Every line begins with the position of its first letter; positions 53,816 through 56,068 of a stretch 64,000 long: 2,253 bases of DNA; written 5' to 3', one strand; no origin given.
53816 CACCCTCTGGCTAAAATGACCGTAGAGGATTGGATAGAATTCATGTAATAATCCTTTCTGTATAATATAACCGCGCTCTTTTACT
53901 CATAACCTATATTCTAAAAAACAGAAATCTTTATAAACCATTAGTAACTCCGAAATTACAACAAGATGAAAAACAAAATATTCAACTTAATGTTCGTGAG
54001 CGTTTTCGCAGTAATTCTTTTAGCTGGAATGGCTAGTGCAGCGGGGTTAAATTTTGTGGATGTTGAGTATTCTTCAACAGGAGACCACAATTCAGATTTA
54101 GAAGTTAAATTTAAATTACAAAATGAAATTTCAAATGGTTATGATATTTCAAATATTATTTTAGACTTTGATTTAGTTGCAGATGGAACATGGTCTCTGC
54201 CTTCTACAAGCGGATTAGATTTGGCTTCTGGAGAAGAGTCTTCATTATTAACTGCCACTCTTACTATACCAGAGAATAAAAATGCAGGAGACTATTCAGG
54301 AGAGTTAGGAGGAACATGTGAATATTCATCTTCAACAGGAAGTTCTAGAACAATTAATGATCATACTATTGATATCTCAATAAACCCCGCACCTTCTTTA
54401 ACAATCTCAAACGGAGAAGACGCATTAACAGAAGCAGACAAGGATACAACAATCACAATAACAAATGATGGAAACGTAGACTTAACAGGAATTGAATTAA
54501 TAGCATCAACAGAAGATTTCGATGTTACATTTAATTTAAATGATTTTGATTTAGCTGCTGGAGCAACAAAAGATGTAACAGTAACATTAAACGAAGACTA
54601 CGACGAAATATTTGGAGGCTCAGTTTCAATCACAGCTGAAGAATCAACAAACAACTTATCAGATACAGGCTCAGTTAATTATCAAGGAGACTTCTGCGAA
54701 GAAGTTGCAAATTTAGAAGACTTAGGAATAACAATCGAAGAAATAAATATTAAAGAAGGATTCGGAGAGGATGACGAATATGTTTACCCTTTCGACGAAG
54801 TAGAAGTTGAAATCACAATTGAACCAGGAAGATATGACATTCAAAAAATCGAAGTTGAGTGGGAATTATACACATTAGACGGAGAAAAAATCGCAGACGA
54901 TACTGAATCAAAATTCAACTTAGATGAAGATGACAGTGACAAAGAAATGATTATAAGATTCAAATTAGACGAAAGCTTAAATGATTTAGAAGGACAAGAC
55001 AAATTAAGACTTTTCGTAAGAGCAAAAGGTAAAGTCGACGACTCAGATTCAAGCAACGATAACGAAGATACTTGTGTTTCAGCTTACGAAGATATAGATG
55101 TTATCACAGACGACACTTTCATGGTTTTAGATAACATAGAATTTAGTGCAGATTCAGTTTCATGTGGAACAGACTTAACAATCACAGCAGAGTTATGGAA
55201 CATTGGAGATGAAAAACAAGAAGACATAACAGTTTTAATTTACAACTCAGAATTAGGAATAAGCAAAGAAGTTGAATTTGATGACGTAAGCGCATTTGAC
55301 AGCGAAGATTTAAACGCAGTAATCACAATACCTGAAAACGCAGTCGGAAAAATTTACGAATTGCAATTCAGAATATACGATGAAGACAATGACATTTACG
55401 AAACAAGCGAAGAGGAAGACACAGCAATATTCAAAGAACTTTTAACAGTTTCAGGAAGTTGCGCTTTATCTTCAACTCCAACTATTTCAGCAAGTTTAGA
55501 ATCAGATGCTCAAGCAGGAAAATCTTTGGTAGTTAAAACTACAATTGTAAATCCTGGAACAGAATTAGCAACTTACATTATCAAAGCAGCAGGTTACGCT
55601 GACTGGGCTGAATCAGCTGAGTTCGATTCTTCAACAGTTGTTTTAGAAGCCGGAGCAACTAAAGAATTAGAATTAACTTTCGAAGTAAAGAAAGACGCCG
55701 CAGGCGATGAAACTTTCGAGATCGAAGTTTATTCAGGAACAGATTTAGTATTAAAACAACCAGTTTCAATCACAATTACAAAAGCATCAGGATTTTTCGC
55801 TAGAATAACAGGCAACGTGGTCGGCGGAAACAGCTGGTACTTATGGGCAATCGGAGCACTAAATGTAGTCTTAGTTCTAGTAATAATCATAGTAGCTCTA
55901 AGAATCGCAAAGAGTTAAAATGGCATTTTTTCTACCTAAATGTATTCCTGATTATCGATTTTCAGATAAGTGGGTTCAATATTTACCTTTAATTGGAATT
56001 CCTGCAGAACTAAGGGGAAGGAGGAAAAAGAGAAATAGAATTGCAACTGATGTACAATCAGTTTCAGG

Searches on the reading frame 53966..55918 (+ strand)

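Call 71: search_protein_families(library=pfam, max_evalue=0.01, proteins=[window:53966-55918:+])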
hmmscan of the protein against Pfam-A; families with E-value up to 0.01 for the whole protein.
window:53966-55918:+ (650 aa): 5 families
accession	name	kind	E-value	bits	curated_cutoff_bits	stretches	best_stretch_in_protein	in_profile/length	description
PF06280.18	fn3_5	-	9.9e-06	26.7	27.6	0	143-231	24-107/112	Fn3-like domain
PF10633.15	NPCBM_assoc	-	7.3e-05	23.3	24.4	0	516-586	2-73/78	NPCBM-associated, NEW3 domain of alpha-galactosidase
PF07705.17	CARDB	-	0.00069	20.2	22.7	1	392-485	9-97/101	CARDB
PF17753.7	Ig_mannosidase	-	0.0066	16.6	22.6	0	154-222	10-75/81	Ig-fold domain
PF24328.1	DUF7498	-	0.0091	17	27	0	395-472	5-79/97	Domain of unknown function (DUF7498)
